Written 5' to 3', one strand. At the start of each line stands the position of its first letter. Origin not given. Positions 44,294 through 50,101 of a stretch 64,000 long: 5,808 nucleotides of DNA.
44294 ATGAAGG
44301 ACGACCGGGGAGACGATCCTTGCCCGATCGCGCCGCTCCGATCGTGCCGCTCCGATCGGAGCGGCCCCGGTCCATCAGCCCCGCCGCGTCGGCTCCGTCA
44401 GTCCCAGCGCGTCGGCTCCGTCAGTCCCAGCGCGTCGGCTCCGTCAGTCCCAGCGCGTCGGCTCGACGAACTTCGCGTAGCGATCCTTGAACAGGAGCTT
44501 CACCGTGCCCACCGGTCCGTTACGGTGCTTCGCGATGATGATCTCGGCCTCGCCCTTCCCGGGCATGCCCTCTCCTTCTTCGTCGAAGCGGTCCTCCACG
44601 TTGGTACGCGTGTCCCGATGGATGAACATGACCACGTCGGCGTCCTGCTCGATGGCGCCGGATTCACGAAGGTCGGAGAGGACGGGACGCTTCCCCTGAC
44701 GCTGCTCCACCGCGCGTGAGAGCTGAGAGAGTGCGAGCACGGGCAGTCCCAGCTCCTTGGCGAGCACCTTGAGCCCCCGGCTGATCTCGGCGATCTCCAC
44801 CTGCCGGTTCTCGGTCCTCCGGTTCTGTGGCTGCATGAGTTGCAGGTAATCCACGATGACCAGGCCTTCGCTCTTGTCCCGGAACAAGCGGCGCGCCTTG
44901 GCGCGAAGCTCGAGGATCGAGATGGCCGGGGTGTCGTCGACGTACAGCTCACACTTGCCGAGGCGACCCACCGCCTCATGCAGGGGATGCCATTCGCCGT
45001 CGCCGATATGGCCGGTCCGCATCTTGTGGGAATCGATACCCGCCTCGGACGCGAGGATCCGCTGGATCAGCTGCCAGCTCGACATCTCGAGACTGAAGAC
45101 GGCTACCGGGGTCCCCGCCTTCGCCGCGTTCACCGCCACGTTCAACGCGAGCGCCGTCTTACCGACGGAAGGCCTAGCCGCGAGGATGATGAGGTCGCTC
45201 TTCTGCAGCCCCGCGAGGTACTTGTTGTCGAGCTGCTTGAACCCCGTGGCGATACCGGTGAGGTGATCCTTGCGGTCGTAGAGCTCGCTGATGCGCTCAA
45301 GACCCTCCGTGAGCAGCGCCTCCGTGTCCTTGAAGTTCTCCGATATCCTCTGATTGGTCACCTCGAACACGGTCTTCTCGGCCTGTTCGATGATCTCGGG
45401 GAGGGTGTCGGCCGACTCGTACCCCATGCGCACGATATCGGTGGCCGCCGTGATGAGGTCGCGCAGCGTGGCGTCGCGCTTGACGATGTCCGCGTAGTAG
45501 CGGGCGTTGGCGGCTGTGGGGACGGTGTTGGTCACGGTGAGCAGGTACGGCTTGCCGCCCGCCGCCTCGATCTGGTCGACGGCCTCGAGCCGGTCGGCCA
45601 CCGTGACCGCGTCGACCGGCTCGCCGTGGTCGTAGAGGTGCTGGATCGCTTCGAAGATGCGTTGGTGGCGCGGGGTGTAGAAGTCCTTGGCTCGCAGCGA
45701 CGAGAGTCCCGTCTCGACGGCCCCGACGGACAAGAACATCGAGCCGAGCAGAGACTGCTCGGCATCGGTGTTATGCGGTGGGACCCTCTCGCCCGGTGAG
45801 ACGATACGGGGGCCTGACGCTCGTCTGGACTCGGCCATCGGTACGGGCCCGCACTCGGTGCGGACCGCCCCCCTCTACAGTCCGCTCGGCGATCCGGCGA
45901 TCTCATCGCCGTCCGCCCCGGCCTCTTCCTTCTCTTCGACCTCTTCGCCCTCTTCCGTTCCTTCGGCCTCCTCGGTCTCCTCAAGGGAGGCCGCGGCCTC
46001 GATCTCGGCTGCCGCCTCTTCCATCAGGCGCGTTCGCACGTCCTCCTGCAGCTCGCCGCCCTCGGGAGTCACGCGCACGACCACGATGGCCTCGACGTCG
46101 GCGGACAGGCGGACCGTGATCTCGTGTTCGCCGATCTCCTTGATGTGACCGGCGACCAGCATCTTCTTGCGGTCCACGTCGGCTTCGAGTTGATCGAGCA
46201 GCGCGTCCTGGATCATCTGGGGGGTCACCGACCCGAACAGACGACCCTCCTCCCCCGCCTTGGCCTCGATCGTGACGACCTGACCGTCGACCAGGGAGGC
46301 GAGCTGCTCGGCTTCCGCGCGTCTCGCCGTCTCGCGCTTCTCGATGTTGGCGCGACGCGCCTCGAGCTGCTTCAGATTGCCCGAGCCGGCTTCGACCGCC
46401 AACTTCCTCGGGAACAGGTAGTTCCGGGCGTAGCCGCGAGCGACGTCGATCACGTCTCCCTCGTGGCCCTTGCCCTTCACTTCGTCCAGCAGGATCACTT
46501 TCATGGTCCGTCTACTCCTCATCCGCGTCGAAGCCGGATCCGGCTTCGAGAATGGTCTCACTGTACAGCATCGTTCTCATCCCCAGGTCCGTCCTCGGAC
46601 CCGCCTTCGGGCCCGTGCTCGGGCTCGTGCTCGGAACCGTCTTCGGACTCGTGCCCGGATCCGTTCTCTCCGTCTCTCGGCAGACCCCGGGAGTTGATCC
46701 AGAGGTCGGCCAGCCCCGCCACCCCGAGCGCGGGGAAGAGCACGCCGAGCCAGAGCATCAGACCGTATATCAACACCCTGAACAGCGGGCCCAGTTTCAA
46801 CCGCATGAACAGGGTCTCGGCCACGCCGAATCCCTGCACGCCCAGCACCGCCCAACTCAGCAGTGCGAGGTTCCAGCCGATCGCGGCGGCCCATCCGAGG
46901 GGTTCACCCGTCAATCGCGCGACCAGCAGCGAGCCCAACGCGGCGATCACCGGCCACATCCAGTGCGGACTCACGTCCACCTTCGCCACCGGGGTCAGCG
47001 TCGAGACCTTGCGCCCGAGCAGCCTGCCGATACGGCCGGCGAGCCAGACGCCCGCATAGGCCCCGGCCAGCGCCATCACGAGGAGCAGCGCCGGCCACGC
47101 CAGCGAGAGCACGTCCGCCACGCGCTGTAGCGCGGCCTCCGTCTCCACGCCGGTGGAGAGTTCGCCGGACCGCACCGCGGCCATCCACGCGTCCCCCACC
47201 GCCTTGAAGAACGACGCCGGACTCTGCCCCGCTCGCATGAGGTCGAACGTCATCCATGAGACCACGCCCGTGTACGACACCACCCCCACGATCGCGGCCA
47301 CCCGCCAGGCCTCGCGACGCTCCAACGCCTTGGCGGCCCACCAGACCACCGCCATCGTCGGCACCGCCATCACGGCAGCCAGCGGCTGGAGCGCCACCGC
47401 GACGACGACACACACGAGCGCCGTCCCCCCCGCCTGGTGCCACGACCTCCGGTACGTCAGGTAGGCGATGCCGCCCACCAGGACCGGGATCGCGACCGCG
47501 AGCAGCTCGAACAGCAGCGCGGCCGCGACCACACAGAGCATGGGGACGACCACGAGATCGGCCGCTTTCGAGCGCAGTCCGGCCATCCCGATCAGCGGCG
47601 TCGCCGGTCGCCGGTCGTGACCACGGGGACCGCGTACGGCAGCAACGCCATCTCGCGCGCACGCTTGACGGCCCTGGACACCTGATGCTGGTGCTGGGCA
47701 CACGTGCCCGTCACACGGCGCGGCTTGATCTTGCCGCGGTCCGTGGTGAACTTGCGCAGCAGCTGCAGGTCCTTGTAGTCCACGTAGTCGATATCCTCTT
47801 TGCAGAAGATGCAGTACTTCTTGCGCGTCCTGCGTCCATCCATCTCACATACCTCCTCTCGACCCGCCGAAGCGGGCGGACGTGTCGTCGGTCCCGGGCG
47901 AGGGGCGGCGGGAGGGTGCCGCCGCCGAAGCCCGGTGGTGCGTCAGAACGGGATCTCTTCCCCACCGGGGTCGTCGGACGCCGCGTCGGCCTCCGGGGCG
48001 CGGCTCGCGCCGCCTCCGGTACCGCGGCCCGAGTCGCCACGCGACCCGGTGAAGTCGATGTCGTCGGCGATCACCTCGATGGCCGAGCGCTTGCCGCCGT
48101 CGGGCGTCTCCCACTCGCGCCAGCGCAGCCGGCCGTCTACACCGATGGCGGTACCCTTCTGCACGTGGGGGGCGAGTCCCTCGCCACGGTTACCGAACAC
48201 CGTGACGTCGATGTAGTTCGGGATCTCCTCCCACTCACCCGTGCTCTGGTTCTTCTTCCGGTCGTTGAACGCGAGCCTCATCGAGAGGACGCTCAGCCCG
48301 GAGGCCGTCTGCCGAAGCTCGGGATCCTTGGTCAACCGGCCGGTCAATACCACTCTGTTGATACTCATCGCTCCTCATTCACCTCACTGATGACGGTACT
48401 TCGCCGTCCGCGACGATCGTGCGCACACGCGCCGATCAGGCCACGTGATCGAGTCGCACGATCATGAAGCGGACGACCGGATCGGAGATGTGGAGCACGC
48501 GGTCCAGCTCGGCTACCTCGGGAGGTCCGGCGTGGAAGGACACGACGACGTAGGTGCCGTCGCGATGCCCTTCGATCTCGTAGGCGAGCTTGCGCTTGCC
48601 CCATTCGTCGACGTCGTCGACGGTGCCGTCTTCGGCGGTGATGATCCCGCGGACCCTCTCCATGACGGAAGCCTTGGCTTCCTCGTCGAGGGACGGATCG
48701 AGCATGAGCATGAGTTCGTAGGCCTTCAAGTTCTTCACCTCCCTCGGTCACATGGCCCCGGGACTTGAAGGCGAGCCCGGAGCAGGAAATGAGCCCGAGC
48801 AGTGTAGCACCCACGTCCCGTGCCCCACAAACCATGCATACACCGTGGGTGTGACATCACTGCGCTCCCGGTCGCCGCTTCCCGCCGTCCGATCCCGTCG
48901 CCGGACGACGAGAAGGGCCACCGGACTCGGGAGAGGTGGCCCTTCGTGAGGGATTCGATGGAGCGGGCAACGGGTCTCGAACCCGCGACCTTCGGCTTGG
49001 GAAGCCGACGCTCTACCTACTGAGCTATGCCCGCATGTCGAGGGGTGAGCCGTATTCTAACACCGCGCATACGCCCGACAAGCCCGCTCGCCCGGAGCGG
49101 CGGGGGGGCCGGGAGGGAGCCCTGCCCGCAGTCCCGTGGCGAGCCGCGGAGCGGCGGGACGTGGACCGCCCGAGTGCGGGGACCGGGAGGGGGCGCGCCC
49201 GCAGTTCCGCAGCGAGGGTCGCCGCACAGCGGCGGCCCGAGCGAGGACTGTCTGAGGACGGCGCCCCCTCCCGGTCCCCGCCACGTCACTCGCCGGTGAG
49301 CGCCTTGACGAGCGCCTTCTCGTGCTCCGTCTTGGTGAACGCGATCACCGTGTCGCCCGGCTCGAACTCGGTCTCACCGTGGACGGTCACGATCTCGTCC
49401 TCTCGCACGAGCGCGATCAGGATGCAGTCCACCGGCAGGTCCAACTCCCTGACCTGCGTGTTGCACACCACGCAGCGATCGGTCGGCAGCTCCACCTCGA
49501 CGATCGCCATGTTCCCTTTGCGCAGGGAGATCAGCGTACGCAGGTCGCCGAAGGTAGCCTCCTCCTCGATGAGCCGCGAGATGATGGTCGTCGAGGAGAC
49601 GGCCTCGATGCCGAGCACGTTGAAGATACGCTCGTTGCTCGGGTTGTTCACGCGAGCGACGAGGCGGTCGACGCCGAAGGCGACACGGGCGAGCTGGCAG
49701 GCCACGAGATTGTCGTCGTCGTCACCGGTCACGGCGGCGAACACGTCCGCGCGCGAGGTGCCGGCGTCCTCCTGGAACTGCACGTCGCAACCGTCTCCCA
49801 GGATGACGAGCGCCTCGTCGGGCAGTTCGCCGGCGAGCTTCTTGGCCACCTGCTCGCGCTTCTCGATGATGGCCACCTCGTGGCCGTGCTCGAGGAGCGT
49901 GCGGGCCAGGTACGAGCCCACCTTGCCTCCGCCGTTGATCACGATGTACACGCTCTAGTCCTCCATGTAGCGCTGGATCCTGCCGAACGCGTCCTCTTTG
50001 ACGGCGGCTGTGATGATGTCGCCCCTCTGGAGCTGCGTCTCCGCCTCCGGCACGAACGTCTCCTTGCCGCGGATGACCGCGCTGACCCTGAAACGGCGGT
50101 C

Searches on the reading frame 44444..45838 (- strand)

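Call 34: search_protein_families(library=pfam, proteins=[window:44444-45838:-], max_evalue=0.00001)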
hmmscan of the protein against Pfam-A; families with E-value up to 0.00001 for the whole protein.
window:44444-45838:- (464 aa): 3 families
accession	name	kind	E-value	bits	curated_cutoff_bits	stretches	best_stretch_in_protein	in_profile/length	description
PF03796.21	DnaB_C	-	5e-104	347.7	27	1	195-458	1-254/255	DnaB-like helicase C terminal domain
PF00772.26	DnaB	-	3.2e-32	111.1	23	1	20-120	2-102/103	DnaB-like helicase N terminal domain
PF13481.12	AAA_25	-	3.1e-10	40.5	27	1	206-373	24-190/195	AAA domain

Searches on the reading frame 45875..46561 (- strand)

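Call 35: search_protein_families(library=pfam, proteins=[window:45875-46561:-], max_evalue=0.00001)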
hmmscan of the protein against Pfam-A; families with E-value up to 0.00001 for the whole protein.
window:45875-46561:- (228 aa): 2 families
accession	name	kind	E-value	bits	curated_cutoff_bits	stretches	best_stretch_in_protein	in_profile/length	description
PF03948.19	Ribosomal_L9_C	-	1.3e-23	83.7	23.2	1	82-165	1-85/86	Ribosomal protein L9, C-terminal domain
PF01281.25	Ribosomal_L9_N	-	1.8e-22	79.1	20.7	1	20-66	1-47/47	Ribosomal protein L9, N-terminal domain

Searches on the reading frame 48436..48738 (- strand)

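Call 35: search_protein_families(library=pfam, proteins=[window:48436-48738:-], max_evalue=0.00001)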
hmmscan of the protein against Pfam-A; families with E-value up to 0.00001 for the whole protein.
window:48436-48738:- (100 aa): 1 family
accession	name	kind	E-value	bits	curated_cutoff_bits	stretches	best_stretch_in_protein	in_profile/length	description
PF01250.22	Ribosomal_S6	-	1.3e-30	105.9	27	1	7-95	2-90/90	Ribosomal protein S6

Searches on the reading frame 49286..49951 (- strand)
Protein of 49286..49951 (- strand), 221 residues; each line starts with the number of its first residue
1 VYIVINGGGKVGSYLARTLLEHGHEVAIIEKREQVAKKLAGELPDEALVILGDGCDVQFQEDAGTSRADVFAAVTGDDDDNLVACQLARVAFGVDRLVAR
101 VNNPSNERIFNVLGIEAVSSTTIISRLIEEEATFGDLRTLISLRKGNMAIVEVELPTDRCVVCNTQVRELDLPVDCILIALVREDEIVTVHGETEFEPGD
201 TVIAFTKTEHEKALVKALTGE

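Call 35: search_protein_families(library=pfam, proteins=[window:49286-49951:-], max_evalue=0.00001)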
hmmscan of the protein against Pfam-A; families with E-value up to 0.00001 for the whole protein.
window:49286-49951:- (221 aa): 2 families
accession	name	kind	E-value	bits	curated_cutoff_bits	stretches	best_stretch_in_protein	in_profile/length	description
PF02254.24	TrkA_N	-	2.6e-26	92.6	23.8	1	3-120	1-115/116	TrkA-N domain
PF02080.26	TrkA_C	-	2.9e-09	37.2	27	1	151-217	2-69/71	TrkA-C domain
